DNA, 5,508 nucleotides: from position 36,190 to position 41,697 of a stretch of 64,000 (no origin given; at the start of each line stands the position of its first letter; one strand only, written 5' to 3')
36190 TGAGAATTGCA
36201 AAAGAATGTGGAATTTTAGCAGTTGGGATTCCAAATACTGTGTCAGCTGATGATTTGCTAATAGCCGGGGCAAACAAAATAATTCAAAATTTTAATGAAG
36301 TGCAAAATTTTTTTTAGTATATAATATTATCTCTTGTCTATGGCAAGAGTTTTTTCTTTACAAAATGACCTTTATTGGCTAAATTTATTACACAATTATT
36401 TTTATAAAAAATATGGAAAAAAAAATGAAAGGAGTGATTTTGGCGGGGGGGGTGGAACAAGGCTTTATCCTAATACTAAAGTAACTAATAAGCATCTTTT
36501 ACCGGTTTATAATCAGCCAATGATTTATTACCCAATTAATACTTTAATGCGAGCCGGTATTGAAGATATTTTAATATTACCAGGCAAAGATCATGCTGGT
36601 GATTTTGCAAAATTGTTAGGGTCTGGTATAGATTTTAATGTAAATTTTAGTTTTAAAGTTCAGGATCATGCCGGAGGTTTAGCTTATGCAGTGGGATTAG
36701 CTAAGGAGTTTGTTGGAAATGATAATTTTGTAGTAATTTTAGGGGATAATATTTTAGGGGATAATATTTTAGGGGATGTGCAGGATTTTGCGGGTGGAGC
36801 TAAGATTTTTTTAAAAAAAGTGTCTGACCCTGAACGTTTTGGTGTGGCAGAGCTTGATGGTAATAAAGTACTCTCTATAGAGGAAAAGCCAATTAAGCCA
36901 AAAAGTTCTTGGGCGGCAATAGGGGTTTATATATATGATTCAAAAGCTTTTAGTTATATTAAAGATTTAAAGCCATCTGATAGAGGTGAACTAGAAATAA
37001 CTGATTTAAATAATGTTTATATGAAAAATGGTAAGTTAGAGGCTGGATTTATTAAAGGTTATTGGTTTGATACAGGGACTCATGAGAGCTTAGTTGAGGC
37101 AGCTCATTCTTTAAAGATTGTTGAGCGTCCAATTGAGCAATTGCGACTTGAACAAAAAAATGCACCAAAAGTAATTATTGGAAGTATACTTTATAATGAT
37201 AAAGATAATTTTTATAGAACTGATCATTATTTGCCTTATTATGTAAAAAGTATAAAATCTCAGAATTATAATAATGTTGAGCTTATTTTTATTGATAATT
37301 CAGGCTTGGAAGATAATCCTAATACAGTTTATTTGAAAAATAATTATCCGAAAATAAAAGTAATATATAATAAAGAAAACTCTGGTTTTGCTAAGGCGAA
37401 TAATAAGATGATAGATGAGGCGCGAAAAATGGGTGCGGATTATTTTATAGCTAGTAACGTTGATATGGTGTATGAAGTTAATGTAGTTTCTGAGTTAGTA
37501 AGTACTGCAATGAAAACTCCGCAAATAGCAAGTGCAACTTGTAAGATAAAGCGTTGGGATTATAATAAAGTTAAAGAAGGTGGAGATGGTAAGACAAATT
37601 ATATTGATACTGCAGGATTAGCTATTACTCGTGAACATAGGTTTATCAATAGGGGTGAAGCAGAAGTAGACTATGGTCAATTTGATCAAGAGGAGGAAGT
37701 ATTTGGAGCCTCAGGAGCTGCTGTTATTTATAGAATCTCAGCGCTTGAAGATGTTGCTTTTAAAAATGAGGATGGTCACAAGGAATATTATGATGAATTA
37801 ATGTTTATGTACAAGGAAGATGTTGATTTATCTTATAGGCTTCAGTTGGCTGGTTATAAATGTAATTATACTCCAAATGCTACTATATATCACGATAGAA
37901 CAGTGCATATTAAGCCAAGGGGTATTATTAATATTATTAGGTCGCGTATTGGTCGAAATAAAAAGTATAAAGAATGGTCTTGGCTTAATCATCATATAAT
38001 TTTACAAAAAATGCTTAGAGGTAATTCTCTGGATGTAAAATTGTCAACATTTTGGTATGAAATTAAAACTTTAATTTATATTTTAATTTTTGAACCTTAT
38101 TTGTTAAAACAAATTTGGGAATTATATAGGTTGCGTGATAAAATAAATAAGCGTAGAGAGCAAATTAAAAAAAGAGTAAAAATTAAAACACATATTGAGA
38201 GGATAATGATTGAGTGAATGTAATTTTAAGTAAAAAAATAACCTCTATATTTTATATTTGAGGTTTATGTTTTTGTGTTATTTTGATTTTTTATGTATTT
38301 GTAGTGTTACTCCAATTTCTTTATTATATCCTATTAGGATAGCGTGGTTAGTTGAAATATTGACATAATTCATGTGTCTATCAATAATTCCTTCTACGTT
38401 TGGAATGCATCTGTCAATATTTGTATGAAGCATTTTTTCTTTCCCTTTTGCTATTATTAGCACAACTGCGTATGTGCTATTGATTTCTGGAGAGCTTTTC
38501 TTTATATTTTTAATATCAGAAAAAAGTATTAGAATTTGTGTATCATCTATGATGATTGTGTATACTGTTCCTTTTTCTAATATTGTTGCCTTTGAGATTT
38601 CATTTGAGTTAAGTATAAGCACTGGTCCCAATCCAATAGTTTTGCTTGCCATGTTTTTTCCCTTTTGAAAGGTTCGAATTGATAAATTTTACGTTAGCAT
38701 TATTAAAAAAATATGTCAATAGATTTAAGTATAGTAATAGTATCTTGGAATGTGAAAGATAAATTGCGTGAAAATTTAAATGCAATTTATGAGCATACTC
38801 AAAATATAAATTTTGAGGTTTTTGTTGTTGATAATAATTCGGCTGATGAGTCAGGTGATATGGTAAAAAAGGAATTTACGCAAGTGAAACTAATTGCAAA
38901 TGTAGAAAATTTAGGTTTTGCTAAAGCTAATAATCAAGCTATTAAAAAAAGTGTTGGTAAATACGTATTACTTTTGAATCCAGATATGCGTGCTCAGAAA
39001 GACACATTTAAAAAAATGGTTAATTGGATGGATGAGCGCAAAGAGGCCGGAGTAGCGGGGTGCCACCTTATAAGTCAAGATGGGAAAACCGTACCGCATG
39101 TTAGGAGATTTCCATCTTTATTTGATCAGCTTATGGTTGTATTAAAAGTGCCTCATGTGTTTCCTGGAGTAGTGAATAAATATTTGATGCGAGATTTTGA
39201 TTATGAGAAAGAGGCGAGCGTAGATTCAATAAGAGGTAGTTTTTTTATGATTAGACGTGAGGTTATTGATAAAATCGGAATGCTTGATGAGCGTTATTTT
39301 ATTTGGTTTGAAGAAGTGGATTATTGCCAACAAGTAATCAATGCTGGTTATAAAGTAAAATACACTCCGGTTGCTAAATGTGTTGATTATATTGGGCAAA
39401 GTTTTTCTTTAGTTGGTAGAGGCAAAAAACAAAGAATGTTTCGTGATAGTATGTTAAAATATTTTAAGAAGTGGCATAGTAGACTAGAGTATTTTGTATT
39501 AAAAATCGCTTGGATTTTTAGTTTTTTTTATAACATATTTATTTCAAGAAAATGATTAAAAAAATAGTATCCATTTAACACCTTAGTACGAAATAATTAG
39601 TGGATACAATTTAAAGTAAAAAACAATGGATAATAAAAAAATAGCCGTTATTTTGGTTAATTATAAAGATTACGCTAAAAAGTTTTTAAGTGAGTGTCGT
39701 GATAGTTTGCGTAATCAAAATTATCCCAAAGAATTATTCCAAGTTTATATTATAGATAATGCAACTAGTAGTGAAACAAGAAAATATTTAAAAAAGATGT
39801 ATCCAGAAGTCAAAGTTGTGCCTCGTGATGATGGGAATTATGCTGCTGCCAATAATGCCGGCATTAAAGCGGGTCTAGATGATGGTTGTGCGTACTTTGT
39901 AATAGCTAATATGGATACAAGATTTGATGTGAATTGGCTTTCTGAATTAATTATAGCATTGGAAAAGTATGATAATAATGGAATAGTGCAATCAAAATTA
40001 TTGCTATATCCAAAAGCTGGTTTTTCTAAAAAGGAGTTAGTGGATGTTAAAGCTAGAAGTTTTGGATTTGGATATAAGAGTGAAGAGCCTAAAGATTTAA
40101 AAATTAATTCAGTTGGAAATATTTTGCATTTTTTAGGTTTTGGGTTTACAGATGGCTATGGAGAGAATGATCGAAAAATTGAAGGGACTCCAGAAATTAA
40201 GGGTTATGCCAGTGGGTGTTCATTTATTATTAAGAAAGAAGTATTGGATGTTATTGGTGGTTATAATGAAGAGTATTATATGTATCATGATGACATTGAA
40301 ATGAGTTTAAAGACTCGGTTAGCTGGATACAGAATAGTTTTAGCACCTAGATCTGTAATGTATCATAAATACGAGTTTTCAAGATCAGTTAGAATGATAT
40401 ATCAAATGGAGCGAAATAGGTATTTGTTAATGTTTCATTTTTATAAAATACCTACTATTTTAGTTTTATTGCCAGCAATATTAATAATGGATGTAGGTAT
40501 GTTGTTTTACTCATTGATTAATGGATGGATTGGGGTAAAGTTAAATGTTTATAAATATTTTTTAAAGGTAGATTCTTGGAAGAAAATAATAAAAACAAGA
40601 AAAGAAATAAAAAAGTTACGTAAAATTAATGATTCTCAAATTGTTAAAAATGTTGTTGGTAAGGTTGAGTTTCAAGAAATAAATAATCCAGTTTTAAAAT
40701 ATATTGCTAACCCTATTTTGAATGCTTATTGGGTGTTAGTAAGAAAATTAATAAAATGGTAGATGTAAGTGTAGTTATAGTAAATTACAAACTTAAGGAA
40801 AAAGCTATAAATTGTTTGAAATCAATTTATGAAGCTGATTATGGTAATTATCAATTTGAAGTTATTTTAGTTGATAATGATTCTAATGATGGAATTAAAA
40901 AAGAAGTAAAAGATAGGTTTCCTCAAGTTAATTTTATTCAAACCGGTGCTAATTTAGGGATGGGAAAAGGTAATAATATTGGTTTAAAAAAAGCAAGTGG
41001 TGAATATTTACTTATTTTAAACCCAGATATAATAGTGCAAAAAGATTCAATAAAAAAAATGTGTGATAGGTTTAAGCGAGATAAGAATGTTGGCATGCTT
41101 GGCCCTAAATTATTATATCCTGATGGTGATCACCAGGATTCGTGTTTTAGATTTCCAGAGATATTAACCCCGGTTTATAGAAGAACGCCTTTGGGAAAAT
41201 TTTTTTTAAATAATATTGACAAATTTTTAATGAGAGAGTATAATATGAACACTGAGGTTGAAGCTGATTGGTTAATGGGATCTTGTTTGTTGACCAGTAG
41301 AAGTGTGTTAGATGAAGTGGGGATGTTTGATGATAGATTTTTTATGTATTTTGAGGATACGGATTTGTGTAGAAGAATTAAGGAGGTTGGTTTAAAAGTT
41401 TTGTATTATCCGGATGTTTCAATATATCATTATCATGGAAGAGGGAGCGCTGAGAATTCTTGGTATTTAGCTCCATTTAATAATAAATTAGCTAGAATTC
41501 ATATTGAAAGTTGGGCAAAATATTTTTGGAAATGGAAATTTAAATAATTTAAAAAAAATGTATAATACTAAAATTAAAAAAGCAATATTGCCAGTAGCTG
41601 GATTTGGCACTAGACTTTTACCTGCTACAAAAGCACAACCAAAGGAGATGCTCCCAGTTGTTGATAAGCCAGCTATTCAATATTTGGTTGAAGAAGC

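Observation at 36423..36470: G8 tract puts the rmlA-GT2 fusion gene out of frame: candidate phase-variation switch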

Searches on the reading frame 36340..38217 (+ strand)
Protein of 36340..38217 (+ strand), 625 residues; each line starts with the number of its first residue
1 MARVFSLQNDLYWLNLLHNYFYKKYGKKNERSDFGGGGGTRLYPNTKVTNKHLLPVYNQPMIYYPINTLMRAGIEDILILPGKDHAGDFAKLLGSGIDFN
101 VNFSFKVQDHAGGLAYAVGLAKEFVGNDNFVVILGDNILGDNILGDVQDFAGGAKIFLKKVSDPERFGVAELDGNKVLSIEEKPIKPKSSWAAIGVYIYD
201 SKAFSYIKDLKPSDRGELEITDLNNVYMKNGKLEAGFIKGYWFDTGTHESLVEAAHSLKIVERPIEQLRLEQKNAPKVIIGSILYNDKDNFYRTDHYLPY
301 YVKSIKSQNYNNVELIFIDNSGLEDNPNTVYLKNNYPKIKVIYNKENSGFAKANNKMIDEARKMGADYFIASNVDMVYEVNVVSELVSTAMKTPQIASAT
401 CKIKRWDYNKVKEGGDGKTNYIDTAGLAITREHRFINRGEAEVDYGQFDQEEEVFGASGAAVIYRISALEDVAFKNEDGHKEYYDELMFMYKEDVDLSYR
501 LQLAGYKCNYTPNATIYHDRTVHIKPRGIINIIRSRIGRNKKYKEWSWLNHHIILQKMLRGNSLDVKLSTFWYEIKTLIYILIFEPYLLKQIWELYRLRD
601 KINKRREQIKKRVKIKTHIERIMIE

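Call 17: find_encoding_contigs(protein=window:36340-38217:+, flank=3000, max_places=10)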
Protein window:36340-38217:+ (625 aa): 4 contigs read that carry it; 2 places shown.
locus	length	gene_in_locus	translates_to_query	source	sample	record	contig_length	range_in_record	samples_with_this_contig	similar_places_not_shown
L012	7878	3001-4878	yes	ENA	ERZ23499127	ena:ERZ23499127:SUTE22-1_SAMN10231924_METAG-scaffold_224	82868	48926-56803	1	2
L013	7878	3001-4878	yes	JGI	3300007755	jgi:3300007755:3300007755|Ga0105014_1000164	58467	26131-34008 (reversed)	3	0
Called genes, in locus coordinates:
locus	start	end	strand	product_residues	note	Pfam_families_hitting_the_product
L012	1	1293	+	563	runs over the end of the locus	PF00908:dTDP_sugar_isom, PF04321:RmlD_sub_bind, PF01073:3Beta_HSD, PF01370:Epimerase, PF02719:Polysacc_synt_2, PF16363:GDP_Man_Dehyd, PF07993:NAD_binding_4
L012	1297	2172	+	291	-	PF01370:Epimerase, PF02719:Polysacc_synt_2 (faint), PF04321:RmlD_sub_bind, PF16363:GDP_Man_Dehyd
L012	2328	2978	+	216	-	PF00702:Hydrolase, PF13419:HAD_2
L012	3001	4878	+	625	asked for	PF00483:NTP_transferase, PF00535:Glycos_transf_2, PF13641:Glyco_tranf_2_3 (weak)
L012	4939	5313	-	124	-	-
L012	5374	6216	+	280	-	PF00535:Glycos_transf_2, PF13641:Glyco_tranf_2_3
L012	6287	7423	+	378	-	PF00535:Glycos_transf_2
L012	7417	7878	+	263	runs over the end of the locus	PF00535:Glycos_transf_2, PF10111:Glyco_tranf_2_2 (faint), PF13641:Glyco_tranf_2_3, PF13506:Glyco_transf_21 (faint), PF13712:Glyco_tranf_2_5 (weak), PF13632:Glyco_trans_2_3 (weak)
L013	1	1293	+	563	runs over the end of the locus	PF00908:dTDP_sugar_isom, PF04321:RmlD_sub_bind, PF01073:3Beta_HSD, PF01370:Epimerase, PF02719:Polysacc_synt_2, PF16363:GDP_Man_Dehyd, PF07993:NAD_binding_4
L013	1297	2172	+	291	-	PF01370:Epimerase, PF02719:Polysacc_synt_2 (faint), PF04321:RmlD_sub_bind, PF16363:GDP_Man_Dehyd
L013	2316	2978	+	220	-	PF00702:Hydrolase, PF13419:HAD_2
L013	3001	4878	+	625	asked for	PF00483:NTP_transferase, PF00535:Glycos_transf_2, PF13641:Glyco_tranf_2_3 (weak)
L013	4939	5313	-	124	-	-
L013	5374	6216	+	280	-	PF00535:Glycos_transf_2, PF13641:Glyco_tranf_2_3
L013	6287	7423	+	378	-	PF00535:Glycos_transf_2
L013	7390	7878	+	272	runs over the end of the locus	PF10111:Glyco_tranf_2_2 (faint), PF00535:Glycos_transf_2, PF13641:Glyco_tranf_2_3, PF13506:Glyco_transf_21 (faint), PF13712:Glyco_tranf_2_5 (weak), PF13632:Glyco_trans_2_3 (weak)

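Call 35: find_encoding_contigs(protein=window:36520-38217:+, flank=1500, max_places=10)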
Protein window:36520-38217:+ (565 aa): no gene with exactly this product is on record in the collection.
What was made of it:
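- Tried and rejected: A look-up of the 565-aa product expected from G7 or G10 alleles found nothing on record (call 35).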

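Call 36: list_cluster_members(proteins=[P0001, window:36340-38217:+])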
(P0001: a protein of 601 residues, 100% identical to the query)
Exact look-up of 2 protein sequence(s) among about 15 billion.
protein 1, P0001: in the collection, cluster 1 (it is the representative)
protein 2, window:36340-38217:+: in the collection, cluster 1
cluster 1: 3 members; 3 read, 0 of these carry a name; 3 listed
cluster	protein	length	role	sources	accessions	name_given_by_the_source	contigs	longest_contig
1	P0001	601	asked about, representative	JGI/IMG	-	-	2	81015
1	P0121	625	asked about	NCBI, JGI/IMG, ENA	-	-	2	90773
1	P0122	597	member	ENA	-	-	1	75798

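Call 37: find_encoding_contigs(protein=P0122, flank=10000, max_places=10)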
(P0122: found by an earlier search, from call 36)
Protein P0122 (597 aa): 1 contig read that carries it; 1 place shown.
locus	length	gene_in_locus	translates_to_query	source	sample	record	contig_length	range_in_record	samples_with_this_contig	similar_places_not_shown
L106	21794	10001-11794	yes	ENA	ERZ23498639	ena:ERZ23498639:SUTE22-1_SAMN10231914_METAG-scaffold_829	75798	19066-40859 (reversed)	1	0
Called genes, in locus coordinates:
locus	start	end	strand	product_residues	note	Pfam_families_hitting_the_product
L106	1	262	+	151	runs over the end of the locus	PF03449:GreA_GreB_N, PF01272:GreA_GreB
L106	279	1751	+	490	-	PF01336:tRNA_anti-codon, PF00152:tRNA-synt_2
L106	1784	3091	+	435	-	PF02403:Seryl_tRNA_N, PF00587:tRNA-synt_2b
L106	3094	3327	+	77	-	PF18893:DUF5652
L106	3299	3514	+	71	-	-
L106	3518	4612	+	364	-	PF01145:Band_7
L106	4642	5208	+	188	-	PF01725:Ham1p_like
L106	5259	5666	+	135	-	PF11969:DcpS_C, PF01230:HIT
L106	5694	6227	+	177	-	PF28549:NDPSase_N, PF00293:NUDIX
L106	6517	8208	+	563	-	PF00908:dTDP_sugar_isom, PF04321:RmlD_sub_bind, PF01073:3Beta_HSD, PF01370:Epimerase, PF02719:Polysacc_synt_2, PF16363:GDP_Man_Dehyd, PF07993:NAD_binding_4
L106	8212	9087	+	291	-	PF01370:Epimerase, PF02719:Polysacc_synt_2 (faint), PF04321:RmlD_sub_bind, PF16363:GDP_Man_Dehyd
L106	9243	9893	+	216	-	PF00702:Hydrolase, PF13419:HAD_2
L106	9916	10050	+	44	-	-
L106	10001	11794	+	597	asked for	PF00483:NTP_transferase, PF12804:NTP_transf_3, PF00535:Glycos_transf_2, PF13641:Glyco_tranf_2_3 (weak)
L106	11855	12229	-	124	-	-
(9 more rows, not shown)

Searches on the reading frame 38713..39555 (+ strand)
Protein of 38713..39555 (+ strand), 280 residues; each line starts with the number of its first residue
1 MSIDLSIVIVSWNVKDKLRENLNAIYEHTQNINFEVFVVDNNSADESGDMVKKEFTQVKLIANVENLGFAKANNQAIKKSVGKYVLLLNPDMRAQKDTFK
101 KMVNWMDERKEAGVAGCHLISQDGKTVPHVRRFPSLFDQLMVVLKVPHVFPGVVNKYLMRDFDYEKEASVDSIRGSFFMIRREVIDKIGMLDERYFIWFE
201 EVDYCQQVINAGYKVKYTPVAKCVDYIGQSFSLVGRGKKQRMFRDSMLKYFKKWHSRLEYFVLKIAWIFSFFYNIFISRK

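Call 9: search_protein_families(library=pfam, proteins=[window:38713-39555:+])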
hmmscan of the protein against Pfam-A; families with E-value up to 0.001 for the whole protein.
window:38713-39555:+ (280 aa): 4 families
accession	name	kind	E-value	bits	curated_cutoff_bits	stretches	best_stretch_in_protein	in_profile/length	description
PF00535.33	Glycos_transf_2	-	3.2e-24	86.2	23.3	1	6-188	1-167/168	Glycosyl transferase family 2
PF13641.12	Glyco_tranf_2_3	-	3e-17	63.8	27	1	5-234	3-220/230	Glycosyltransferase like family 2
PF10111.15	Glyco_tranf_2_2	-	0.00013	22.1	27.3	1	14-105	9-105/276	Glycosyltransferase like family 2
PF13632.12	Glyco_trans_2_3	-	0.00097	19.4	27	0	84-232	1-128/198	Glycosyl transferase family group 2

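Call 19: find_encoding_contigs(protein=window:38713-39555:+, flank=4000, max_places=10)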
Protein window:38713-39555:+ (280 aa): 16 contigs read that carry it; 9 places shown.
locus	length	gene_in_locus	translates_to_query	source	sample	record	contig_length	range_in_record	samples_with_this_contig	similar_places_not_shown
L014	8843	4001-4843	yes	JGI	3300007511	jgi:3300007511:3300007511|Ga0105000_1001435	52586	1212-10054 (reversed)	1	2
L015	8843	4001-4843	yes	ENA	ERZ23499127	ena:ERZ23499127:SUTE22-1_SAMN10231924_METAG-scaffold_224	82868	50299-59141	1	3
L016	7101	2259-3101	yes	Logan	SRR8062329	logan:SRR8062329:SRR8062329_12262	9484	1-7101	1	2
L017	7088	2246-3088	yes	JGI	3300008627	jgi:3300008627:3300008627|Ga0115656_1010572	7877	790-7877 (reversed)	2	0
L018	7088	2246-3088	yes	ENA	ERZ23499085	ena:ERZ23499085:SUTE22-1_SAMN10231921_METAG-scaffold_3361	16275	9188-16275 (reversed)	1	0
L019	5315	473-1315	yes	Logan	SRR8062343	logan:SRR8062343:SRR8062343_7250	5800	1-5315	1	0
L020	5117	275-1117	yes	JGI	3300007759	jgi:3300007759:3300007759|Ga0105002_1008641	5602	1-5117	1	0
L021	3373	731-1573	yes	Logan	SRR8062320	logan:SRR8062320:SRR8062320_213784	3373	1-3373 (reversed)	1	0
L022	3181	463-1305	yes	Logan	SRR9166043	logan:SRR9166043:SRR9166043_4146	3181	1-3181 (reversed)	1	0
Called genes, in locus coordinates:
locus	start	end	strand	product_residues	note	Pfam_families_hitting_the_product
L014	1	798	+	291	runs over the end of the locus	PF01370:Epimerase, PF02719:Polysacc_synt_2 (faint), PF04321:RmlD_sub_bind, PF16363:GDP_Man_Dehyd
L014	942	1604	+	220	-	PF00702:Hydrolase, PF13419:HAD_2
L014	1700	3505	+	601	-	PF00483:NTP_transferase, PF12804:NTP_transf_3, PF00535:Glycos_transf_2, PF13641:Glyco_tranf_2_3 (weak)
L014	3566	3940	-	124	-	-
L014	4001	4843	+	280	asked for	PF00535:Glycos_transf_2, PF13641:Glyco_tranf_2_3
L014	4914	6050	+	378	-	PF00535:Glycos_transf_2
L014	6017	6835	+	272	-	PF10111:Glyco_tranf_2_2 (faint), PF00535:Glycos_transf_2, PF13641:Glyco_tranf_2_3, PF13506:Glyco_transf_21 (faint), PF13712:Glyco_tranf_2_5 (weak), PF13632:Glyco_trans_2_3 (weak)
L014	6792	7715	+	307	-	PF00483:NTP_transferase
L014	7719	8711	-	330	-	PF08308:PEGA (weak)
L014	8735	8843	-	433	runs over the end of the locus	PF00275:EPSP_synthase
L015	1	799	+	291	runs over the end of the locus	PF01370:Epimerase, PF02719:Polysacc_synt_2 (faint), PF04321:RmlD_sub_bind, PF16363:GDP_Man_Dehyd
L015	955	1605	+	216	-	PF00702:Hydrolase, PF13419:HAD_2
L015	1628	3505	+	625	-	PF00483:NTP_transferase, PF00535:Glycos_transf_2, PF13641:Glyco_tranf_2_3 (weak)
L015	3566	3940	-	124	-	-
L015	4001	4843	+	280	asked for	PF00535:Glycos_transf_2, PF13641:Glyco_tranf_2_3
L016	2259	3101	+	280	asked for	PF00535:Glycos_transf_2, PF13641:Glyco_tranf_2_3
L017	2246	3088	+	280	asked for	PF00535:Glycos_transf_2, PF13641:Glyco_tranf_2_3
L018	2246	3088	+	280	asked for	PF00535:Glycos_transf_2, PF13641:Glyco_tranf_2_3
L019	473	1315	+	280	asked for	PF00535:Glycos_transf_2, PF13641:Glyco_tranf_2_3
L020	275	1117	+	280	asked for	PF00535:Glycos_transf_2, PF13641:Glyco_tranf_2_3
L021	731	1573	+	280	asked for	PF00535:Glycos_transf_2, PF13641:Glyco_tranf_2_3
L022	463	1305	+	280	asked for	PF00535:Glycos_transf_2, PF13641:Glyco_tranf_2_3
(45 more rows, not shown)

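Call 48: search_protein_families(library=ncbifam, proteins=[window:38713-39555:+], max_evalue=1e-10)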
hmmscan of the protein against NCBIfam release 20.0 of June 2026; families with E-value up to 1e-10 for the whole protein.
window:38713-39555:+ (280 aa): 6 families
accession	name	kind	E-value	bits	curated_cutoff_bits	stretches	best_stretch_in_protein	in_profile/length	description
TIGR01556.1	rhamnosyltran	subfamily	1.9e-20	73.2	200.55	1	20-246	8-221/281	rhamnosyltransferase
NF041875.1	EPS_EpsD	equivalog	3.3e-13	49.7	370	1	5-132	1-130/325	exopolysaccharide biosynthesis glycosyltransferase EpsD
NF038299.1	EPS_HpsN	equivalog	3.7e-13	49.1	425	1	5-225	3-220/317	hormogonium polysaccharide biosynthesis glycosyltransferase HpsN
NF047683.1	TeichurnBiosyTuaG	equivalog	7e-13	48.8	400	1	5-130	8-136/252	teichuronic acid biosynthesis protein TuaG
NF038302.1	EPS_HpsE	equivalog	1.1e-12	47.5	300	1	3-119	1-124/307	hormogonium polysaccharide biosynthesis glycosyltransferase HpsE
NF007482.0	PRK10073.1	equivalog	5.2e-11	42.1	423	1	4-118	7-121/334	glycosyltransferase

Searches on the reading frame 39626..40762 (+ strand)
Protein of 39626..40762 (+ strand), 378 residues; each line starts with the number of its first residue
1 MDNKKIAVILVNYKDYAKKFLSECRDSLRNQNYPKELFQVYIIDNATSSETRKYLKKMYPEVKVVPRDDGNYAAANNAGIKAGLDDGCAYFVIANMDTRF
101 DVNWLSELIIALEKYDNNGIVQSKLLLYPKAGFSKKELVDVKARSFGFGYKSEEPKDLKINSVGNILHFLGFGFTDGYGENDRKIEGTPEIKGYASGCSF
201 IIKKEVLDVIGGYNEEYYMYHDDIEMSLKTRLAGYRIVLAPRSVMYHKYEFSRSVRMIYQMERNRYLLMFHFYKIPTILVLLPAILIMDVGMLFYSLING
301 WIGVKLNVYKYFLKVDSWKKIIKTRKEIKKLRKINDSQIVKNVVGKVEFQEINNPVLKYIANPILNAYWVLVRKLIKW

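Call 9: search_protein_families(library=pfam, proteins=[window:39626-40762:+])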
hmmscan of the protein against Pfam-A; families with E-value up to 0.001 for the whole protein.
window:39626-40762:+ (378 aa): 2 families
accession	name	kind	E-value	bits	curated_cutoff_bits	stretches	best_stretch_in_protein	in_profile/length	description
PF00535.33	Glycos_transf_2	-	5.1e-13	49.7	23.3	1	8-125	2-116/168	Glycosyl transferase family 2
PF13641.12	Glyco_tranf_2_3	-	0.00023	21.7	27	0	196-261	160-224/230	Glycosyltransferase like family 2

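Call 48: search_protein_families(library=ncbifam, proteins=[window:39626-40762:+], max_evalue=1e-10)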
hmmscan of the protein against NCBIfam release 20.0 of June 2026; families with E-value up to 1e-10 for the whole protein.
window:39626-40762:+ (378 aa): 1 family
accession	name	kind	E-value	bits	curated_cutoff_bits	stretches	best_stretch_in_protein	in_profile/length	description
TIGR01556.1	rhamnosyltran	subfamily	2.5e-12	46.6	200.55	0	195-257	150-209/281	rhamnosyltransferase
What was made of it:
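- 38713..42427 (+): Downstream glycan genes: three GT2 glycosyltransferases with weak rhamnosyltransferase-family similarity, and GalU (307 aa). GalU is not a second RmlA. Calls 9, 48.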

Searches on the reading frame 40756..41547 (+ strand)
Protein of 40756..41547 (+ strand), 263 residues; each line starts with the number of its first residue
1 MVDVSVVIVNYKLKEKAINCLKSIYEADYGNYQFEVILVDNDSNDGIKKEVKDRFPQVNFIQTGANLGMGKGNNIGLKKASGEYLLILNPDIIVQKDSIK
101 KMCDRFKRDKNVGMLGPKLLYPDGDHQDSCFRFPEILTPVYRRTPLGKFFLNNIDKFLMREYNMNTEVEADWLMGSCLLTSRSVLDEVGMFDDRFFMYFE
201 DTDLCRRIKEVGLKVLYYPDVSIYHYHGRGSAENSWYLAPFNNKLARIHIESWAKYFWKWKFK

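Call 48: search_protein_families(library=ncbifam, proteins=[window:40756-41547:+], max_evalue=1e-10)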
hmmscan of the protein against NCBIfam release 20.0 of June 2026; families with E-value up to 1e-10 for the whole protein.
window:40756-41547:+ (263 aa): 6 families
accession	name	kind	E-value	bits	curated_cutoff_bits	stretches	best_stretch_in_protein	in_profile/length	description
NF041875.1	EPS_EpsD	equivalog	2.5e-18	66.6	370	1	4-236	1-216/325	exopolysaccharide biosynthesis glycosyltransferase EpsD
TIGR01556.1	rhamnosyltran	subfamily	2.8e-18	66.1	200.55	1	31-229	19-204/281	rhamnosyltransferase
TIGR03965.1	mycofact_glyco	equivalog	7.1e-18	64.7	280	0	3-122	75-194/467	mycofactocin biosynthesis glycosyltransferase MftF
TIGR03111.1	glyc2_xrt_Gpos1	hypoth_equivalog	1.3e-14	53.9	363.95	1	3-116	50-166/439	TIGR03111 family XrtG-associated glycosyltransferase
TIGR03937.1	PgaC_IcaA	equivalog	3.1e-11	42.9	422.3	0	3-114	46-158/407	poly-beta-1,6-N-acetyl-D-glucosamine synthase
TIGR04283.1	glyco_like_mftF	equivalog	6.3e-11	42.3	182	0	5-113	2-105/221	TIGR04283 family arsenosugar biosynthesis glycosyltransferase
